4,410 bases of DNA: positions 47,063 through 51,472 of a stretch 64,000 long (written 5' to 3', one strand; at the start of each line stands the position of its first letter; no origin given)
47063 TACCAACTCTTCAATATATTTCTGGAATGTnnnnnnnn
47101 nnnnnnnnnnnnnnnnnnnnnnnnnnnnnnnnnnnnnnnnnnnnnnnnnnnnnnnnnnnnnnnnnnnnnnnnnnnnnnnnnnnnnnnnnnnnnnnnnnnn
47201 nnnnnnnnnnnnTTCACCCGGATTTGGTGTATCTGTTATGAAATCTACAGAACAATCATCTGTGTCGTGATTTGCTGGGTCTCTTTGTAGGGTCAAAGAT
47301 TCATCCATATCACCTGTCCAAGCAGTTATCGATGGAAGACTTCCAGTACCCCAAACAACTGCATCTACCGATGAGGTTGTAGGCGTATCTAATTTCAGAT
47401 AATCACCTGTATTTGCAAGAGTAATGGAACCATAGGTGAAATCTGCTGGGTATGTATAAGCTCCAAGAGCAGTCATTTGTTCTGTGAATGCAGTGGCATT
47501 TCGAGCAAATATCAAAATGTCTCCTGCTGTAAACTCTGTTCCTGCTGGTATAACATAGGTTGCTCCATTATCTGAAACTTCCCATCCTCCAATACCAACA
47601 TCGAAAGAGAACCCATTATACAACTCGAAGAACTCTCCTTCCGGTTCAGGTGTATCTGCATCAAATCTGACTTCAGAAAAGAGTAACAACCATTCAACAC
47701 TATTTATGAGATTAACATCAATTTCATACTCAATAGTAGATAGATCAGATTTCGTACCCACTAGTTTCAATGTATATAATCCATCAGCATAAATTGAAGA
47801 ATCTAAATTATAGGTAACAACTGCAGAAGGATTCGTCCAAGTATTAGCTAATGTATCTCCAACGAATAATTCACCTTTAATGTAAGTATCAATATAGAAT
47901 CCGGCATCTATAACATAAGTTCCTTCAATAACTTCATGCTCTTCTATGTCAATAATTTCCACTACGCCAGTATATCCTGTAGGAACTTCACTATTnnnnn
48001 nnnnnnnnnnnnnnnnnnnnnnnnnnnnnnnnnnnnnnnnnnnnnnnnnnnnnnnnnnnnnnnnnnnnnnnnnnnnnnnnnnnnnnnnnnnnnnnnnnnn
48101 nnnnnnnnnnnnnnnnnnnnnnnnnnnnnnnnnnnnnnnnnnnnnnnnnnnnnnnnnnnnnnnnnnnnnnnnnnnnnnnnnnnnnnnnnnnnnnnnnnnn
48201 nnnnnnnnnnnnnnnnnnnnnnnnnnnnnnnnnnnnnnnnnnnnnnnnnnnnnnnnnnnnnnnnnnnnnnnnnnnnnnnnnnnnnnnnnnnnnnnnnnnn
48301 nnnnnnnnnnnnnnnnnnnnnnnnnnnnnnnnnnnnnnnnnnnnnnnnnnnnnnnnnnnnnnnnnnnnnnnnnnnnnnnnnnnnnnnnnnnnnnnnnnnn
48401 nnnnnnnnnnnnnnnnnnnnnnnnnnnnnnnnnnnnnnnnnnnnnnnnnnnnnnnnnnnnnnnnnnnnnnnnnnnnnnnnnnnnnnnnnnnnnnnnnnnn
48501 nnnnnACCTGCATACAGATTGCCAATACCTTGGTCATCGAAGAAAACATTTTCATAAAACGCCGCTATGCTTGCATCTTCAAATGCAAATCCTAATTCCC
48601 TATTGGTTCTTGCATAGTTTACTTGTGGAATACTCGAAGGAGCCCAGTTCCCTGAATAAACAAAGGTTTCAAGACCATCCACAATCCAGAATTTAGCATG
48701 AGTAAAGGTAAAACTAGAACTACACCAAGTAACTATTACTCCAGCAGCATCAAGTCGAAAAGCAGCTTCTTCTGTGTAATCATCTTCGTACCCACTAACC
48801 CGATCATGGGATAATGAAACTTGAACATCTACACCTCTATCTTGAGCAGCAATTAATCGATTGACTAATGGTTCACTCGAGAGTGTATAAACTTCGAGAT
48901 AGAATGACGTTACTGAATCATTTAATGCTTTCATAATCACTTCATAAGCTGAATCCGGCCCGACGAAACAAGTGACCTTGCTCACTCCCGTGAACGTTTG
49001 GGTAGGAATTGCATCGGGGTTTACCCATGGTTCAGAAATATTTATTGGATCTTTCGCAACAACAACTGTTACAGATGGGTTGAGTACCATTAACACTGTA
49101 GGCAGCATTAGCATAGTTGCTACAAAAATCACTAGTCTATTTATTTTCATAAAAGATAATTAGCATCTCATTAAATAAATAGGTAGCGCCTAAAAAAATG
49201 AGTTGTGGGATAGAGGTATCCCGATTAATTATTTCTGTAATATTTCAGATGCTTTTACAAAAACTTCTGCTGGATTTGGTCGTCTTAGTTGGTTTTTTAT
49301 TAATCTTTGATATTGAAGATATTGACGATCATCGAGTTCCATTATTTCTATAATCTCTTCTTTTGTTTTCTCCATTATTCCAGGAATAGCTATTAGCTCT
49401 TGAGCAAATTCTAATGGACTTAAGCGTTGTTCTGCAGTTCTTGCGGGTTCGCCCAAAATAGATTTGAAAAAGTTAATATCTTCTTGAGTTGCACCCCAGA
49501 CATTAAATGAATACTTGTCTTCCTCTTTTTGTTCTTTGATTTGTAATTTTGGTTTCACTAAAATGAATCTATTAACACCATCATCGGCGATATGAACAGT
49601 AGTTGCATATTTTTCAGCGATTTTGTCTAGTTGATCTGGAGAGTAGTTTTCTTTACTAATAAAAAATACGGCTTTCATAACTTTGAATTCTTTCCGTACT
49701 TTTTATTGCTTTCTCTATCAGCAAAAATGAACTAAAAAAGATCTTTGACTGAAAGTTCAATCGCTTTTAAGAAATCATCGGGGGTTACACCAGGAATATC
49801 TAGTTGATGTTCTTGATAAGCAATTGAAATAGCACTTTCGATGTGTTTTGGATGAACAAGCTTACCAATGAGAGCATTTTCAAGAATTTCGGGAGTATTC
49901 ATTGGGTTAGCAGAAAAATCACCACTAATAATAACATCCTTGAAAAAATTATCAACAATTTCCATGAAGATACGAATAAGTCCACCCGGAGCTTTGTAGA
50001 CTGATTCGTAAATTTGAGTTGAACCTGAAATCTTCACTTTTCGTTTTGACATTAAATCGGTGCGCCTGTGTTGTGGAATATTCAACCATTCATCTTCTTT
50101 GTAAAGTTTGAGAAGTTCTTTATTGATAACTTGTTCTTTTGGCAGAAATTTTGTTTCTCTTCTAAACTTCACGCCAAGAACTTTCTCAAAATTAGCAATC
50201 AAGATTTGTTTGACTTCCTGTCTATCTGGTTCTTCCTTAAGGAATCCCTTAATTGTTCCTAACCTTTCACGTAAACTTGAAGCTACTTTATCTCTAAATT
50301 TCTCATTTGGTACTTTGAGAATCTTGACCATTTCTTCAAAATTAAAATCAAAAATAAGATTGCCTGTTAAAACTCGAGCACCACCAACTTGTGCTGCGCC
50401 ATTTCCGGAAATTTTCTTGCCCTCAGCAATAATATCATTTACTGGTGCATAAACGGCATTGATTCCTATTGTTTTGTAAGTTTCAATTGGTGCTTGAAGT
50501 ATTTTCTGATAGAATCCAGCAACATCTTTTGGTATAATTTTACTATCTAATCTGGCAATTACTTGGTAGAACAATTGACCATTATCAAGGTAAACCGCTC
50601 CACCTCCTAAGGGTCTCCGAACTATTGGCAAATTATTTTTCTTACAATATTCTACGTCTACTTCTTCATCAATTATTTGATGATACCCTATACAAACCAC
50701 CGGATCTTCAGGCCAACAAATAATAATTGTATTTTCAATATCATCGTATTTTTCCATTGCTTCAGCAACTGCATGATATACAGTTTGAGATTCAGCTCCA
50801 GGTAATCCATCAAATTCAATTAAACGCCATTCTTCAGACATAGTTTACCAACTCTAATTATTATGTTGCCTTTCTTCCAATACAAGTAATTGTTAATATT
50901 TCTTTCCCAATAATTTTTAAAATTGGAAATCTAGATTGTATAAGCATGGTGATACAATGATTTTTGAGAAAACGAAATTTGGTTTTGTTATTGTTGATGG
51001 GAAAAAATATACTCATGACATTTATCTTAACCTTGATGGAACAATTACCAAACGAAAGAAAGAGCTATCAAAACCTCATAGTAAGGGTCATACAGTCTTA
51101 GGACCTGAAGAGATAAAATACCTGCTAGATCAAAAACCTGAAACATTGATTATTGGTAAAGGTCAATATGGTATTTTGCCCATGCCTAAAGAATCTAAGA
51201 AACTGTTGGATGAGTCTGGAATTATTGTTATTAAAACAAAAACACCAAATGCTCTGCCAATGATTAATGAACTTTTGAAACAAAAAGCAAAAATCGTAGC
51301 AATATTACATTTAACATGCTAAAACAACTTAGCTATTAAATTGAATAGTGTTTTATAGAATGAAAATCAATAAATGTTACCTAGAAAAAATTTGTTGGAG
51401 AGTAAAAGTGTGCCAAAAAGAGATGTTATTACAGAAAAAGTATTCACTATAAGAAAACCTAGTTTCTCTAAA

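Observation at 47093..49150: Secreted two-HKD phospholipase-D-superfamily enzyme fused to a lamin-tail domain and a PGF-CTERM-like anchor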

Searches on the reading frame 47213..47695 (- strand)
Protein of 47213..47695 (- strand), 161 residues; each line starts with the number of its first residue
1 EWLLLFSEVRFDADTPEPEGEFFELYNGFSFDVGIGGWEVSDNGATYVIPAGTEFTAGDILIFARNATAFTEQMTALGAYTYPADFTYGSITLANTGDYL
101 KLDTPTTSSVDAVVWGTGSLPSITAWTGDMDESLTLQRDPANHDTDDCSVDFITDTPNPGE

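Call 71: search_solved_structures(query=A7, max_evalue=1, show_alignments=1)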
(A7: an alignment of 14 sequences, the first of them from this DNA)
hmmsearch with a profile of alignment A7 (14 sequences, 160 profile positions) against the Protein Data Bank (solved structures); distinct sequences matched with E-value up to 1: 5.
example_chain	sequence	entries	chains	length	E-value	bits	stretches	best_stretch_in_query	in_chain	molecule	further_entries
6y8f_A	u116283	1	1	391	0.19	14.9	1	10-94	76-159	Alpha-1,6-endo-mannanase GH76A mutant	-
6shd_A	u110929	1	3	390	0.27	14.4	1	10-94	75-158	Alpha-1,6-mannanase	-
1vpx_A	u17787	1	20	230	0.33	14.2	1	19-86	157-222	PROTEIN (Transaldolase (EC 2.2.1.2))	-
6shm_A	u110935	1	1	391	0.34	14.1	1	10-94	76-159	Mutant alpha-1,6-mannanase GH76A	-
2ogi_A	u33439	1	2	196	0.4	13.9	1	13-86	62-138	Hypothetical protein SAG1661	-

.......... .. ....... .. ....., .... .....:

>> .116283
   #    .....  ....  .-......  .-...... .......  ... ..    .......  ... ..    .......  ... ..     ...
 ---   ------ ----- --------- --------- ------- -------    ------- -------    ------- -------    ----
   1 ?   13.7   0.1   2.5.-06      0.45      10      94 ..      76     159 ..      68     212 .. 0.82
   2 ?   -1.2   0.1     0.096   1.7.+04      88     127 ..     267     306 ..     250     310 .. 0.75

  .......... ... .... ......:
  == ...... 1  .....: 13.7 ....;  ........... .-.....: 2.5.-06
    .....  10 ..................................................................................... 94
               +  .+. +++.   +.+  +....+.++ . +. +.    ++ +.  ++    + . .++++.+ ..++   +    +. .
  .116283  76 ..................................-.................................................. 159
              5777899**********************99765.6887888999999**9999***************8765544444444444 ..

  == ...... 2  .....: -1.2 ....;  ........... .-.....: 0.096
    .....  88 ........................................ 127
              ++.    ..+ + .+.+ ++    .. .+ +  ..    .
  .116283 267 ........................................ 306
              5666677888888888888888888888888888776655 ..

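Call 73: search_protein_families(library=pfam, alignment_id=A7, max_evalue=0.001)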
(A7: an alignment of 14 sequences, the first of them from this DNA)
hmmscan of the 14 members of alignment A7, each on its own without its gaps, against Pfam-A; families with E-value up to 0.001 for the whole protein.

A. member 1, seq(161 aa): 1 family
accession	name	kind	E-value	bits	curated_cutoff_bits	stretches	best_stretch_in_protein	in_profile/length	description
PF00932.25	LTD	-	1.7e-08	35.2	34.3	1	5-116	9-108/109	Lamin Tail Domain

B. families by the number of members that match (of 14 scanned): 1 family
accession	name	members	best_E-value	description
PF00932.25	LTD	14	1.1e-15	Lamin Tail Domain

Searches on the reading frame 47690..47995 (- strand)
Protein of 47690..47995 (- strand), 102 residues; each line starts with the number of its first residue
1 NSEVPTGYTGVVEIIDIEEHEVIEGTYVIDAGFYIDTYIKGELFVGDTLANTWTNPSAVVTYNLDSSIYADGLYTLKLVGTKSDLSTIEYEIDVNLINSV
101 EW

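Call 5: search_protein_families(library=ncbifam, proteins=[window:47690-47995:-], max_evalue=10)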
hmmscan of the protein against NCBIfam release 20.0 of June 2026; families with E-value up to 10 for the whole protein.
seq(102 aa): 0 families

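Call 6: search_protein_families(library=pfam, proteins=[window:47690-47995:-], max_evalue=10)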
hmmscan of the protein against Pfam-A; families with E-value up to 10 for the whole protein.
seq(102 aa): 0 families

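Call 72: search_solved_structures(query=A8, max_evalue=10)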
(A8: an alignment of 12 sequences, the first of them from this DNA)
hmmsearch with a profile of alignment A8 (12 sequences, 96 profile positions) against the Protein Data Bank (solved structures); distinct sequences matched with E-value up to 10: 5.
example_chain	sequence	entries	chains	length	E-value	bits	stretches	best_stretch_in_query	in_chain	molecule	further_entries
4wnb_B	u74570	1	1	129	0.071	16.6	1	54-89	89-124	Hydratase ChsH1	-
4w78_B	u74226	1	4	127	0.084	16.4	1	54-89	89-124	Hydratase ChsH2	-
2g80_A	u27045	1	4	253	0.12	15.9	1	32-81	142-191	Protein UTR4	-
6nz0_Z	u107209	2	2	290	0.15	15.5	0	50-89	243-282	Dyslexia-associated protein KIAA0319-like protein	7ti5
7tni_A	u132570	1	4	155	0.94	13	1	47-94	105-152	Cadherin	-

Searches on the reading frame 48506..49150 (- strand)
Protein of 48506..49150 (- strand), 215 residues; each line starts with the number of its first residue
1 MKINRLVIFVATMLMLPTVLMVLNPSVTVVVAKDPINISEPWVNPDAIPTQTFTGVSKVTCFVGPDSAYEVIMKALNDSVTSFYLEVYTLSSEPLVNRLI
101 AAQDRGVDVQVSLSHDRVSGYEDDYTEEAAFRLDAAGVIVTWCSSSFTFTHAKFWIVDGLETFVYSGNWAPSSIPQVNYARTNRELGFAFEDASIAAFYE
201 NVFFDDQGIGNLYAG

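Call 6: search_protein_families(library=pfam, proteins=[window:48506-49150:-], max_evalue=10)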
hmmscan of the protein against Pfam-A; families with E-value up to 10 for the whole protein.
seq(215 aa): 3 families
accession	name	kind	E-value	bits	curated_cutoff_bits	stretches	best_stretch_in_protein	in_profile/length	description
PF13091.12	PLDc_2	-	1.5e-14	54.4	27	1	73-203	2-128/132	PLD-like domain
PF18233.7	Cdc13_OB4_dimer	-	0.1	13.2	25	1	22-85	25-86/115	Cdc13 OB4 dimerization domain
PF00614.28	PLDc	-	0.19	12.3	21.9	1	151-164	6-19/28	Phospholipase D Active site motif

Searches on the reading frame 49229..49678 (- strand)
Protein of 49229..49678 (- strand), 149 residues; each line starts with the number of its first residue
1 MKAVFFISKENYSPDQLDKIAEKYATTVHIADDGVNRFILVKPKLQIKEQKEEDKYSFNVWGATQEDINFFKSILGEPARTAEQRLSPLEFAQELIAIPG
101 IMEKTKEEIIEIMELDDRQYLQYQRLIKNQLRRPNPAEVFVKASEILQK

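Call 39: search_protein_families(library=pfam, proteins=[window:49229-49678:-], max_evalue=10)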
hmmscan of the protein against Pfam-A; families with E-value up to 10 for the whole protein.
window:49229-49678:- (149 aa): 0 families

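Call 40: find_homologous_proteins(query=window:49229-49678:-, max_evalue=0.001)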
Query window:49229-49678:- (149 aa): 21 proteins with E <= 0.001 among 44 candidates.
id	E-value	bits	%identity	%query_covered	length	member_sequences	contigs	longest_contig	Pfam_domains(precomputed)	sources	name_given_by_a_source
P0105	6.5e-83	294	93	100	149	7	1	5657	-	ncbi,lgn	-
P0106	3.0e-80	285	90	100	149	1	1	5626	-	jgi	-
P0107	2.1e-76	273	87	100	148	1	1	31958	-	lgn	-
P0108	1.5e-75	270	84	100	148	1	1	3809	-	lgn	-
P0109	3.6e-69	249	78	99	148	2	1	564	-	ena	-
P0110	1.2e-67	244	74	100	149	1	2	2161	-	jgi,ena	-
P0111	5.3e-66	239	75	100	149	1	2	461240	-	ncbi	-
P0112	9.6e-55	202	62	100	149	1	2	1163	-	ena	-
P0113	1.3e-54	202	62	100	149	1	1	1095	-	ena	-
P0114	7.1e-54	200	64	100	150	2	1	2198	-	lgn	-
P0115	3.5e-53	197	62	100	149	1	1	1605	-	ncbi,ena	-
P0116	4.3e-53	197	61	100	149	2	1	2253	-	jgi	jgi:hypothetical protein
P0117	7.3e-53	196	75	82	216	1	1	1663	-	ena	-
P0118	1.6e-52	195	61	100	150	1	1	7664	-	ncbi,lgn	-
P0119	2.8e-52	194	61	100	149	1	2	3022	-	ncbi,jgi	ncbi:MAG: hypothetical protein ACTSQX_16545 [Candidatus Heimdallarchaeota archaeon]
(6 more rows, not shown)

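Call 50: predict_structure(alignment_id=A5)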
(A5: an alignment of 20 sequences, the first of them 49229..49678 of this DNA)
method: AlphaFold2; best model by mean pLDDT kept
length: 149 residues; sequences in the alignment: 20
mean_pLDDT: 88.6   pTM: 0.74
mean pLDDT of the five models: 88.6, 88.2, 88.0, 87.8, 87.4
residues with pLDDT >= 90: 83; 70-90: 61; 50-70: 5; < 50: 0
segments of 3 or more residues with pLDDT < 50: none
pLDDT, mean of each block of 10 residues (from residue 1): 89 89 91 84 85 89 91 89 77 90 90 90 94 92 90
secondary structure, 60 per line:
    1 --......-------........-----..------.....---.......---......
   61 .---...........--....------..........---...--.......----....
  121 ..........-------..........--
elements in order: E3-8 H16-23 E37-41 E45-51 E55-61 H65-75 E78-81 H88-97 H106-112 H117-130 H138-147

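Call 62: find_homologous_proteins(query=A6, max_evalue=0.001)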
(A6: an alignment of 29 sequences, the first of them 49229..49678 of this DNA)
Query A6 (29 sequences) (149 aa, profile of the alignment): 44 proteins with E <= 0.001 among 3081 candidates.
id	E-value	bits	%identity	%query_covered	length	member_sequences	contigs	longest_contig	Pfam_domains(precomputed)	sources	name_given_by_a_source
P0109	2.9e-54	201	78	99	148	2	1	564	-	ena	-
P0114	5.9e-54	200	64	100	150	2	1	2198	-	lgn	-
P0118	7.6e-54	200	61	100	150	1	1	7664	-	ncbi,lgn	-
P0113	3.6e-53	197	62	100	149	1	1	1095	-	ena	-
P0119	7.0e-53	196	61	100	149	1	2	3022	-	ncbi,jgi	ncbi:MAG: hypothetical protein ACTSQX_16545 [Candidatus Heimdallarchaeota archaeon]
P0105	5.3e-52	194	93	100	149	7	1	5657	-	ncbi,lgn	-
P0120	5.7e-52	194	60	100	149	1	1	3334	-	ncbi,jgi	ncbi:MAG: hypothetical protein ACTSPK_11295 [Candidatus Heimdallarchaeota archaeon]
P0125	6.7e-52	193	50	99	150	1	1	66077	-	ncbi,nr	ncbi:MAG: hypothetical protein GF308_05040 [Candidatus Heimdallarchaeota archaeon]|nr:hypothetical p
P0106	2.0e-51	192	90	100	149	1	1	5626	-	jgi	-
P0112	2.0e-51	192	62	100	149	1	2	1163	-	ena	-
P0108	3.7e-51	191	84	100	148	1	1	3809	-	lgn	-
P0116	5.5e-51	190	61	100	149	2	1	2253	-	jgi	jgi:hypothetical protein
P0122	1.5e-50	189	61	100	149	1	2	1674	-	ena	-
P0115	3.4e-50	188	62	100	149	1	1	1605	-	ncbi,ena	-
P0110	8.1e-50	187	74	100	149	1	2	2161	-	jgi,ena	-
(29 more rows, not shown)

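Call 75: search_protein_families(library=padloc, proteins=[window:49229-49678:-], max_evalue=0.01)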
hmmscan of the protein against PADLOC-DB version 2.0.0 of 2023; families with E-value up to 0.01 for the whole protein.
window:49229-49678:- (149 aa): 0 families

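Call 78: list_cluster_members(proteins=[P0001, window:49229-49678:-])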
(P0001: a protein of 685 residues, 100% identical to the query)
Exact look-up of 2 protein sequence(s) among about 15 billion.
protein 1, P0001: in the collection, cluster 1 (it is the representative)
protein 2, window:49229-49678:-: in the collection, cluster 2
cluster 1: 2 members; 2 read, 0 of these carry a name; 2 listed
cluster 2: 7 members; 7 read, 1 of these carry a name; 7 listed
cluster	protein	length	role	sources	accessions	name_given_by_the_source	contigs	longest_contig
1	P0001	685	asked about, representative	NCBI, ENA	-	-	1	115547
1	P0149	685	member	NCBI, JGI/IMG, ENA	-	-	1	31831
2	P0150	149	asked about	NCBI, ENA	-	-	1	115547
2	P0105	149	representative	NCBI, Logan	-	-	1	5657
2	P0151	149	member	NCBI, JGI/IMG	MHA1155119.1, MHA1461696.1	MAG: hypothetical protein ACTSQK_03340 [Candidatus Heimdallarchaeota archaeon]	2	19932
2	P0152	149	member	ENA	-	-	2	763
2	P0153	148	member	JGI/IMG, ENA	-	-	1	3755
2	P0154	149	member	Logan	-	-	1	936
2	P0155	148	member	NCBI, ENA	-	-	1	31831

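Call 84: fold_search(model_id=the predicted structure, library=pdb)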
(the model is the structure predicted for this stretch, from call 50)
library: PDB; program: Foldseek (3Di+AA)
matches with E <= 10: 791; with E <= 0.001: 0
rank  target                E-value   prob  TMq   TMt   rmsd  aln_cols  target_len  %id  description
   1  5ev0_A                1.0e-02  0.99  0.28  0.31   8.8       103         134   12  Crystal structure of ragweed profilin Amb a 8 in complex with poly-Pro14 (released 2016-06-08)
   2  5ev0_B                1.9e-02  0.98  0.28  0.31   8.8       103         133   12  Crystal structure of ragweed profilin Amb a 8 in complex with poly-Pro14 (released 2016-06-08)
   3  7mwq_A                2.0e-02  0.60  0.25  0.19  13.7       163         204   16  Structure of De Novo designed beta sheet heterodimer LHD29A53/B53 (released 2022-01-19)
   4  5em1                  2.6e-02  0.98  0.29  0.32   8.8       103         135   12  Crystal structure of ragweed allergen Amb a 8 (released 2016-06-08)
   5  4esp                  3.1e-02  0.98  0.30  0.33   8.8       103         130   11  Crystal Structure of Peanut Allergen Ara h 5 (released 2013-03-06)
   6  6iqi_B                3.3e-02  0.92  0.27  0.30   9.0       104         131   12  crystal structure of Arabidopsis thaliana Profilin 2 (released 2019-11-06)
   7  5nzc_A                4.2e-02  0.97  0.30  0.35   8.6       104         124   12  A disulfide switch determines proteolytic resistance in the birch pollen allergen Bet v 2 (released 2017-10-25)
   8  1cqa                  4.4e-02  0.96  0.29  0.34   8.8       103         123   13  BIRCH POLLEN PROFILIN (released 1997-02-12)
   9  5mc7_A                4.7e-02  0.21  0.19  0.20  15.6       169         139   12  Crystal structure of Truncated Human Coatomer Protein Complex, subunit Z1 (CopZ1) (released 2016-12-28)
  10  6iqi_A                5.0e-02  0.85  0.27  0.30   8.8       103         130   10  crystal structure of Arabidopsis thaliana Profilin 2 (released 2019-11-06)
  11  2e5a                  5.0e-02  0.41  0.20  0.12   9.3        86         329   13  Crystal Structure of Bovine Lipoyltransferase in Complex with Lipoyl-AMP (released 2007-09-04)
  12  5feg_A                5.3e-02  0.95  0.29  0.33   8.7       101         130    8  Crystal structure of the dimeric allergen profilin (Hev b 8) (released 2016-09-14)
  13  9v6e_A                5.6e-02  0.57  0.28  0.05  18.0       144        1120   12  Cryo-EM structure of human full length KICSTOR complex (state 1) (released 2025-11-12)
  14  3a7u                  5.6e-02  0.13  0.19  0.11  16.2       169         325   12  Crystal structure of the bovine lipoyltransferase in its unliganded form (released 2010-01-19)
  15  7piz_C                7.1e-02  0.69  0.27  0.10   6.7       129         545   12  The structure of phosphoglucomutase from Candida albicans (released 2022-09-07)
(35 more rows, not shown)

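Call 87: search_protein_representatives(alignment_id=A9)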
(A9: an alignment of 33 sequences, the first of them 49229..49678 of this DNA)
Query: 33 sequences, 155 profile positions. Proteins with E-value up to 0.001 (for the whole library): 45; up to 1e-10: 31; up to 1e-30: 9. The best 45 are listed.
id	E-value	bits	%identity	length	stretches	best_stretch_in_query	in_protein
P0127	4.5e-62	224.8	-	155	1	1-155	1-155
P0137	3.0e-56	205.9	-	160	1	1-154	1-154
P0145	4.1e-47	176.2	-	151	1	5-155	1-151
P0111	7.3e-47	175.4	-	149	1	3-155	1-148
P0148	1.6e-45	171.1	-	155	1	1-155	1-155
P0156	8.0e-44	165.5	-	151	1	5-154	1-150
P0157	1.7e-41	158.0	-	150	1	4-154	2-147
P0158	1.8e-41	157.9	-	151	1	5-155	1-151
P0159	5.6e-32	127.0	-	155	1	1-155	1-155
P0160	5.8e-29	117.2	-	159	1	1-154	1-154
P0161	2.1e-28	115.4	-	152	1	4-154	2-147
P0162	2.3e-27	112.1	-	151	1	4-155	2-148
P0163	8.0e-26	107.1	-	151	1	4-154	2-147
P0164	1.5e-25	106.1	-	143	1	11-154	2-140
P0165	5.2e-25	104.4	-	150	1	4-154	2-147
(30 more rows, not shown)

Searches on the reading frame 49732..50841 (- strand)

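Call 79: search_protein_families(library=pfam, proteins=[window:49732-50841:-], max_evalue=0.001)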
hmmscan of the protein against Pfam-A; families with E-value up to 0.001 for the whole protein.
window:49732-50841:- (369 aa): 3 families
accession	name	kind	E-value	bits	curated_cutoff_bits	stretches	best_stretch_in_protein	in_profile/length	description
PF21948.1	LplA-B_cat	-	4.6e-43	148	27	1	32-218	16-199/200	Lipoyl protein ligase A/B catalytic domain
PF03099.24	BPL_LplA_LipB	-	5.7e-07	29.9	21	1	56-167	11-133/133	Biotin/lipoate A/B protein ligase family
PF10437.14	Lip_prot_lig_C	-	2.5e-06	27.8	24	1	283-360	11-84/85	Bacterial lipoate protein ligase C-terminus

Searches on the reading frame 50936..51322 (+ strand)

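Call 79: search_protein_families(library=pfam, proteins=[window:50936-51322:+], max_evalue=0.001)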
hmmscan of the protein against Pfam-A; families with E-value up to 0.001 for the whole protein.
window:50936-51322:+ (128 aa): 1 family
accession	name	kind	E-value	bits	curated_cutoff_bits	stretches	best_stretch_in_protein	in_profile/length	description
PF04430.19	DUF498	-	5.8e-15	55.7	33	1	11-125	2-109/109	Protein of unknown function (DUF498/DUF598)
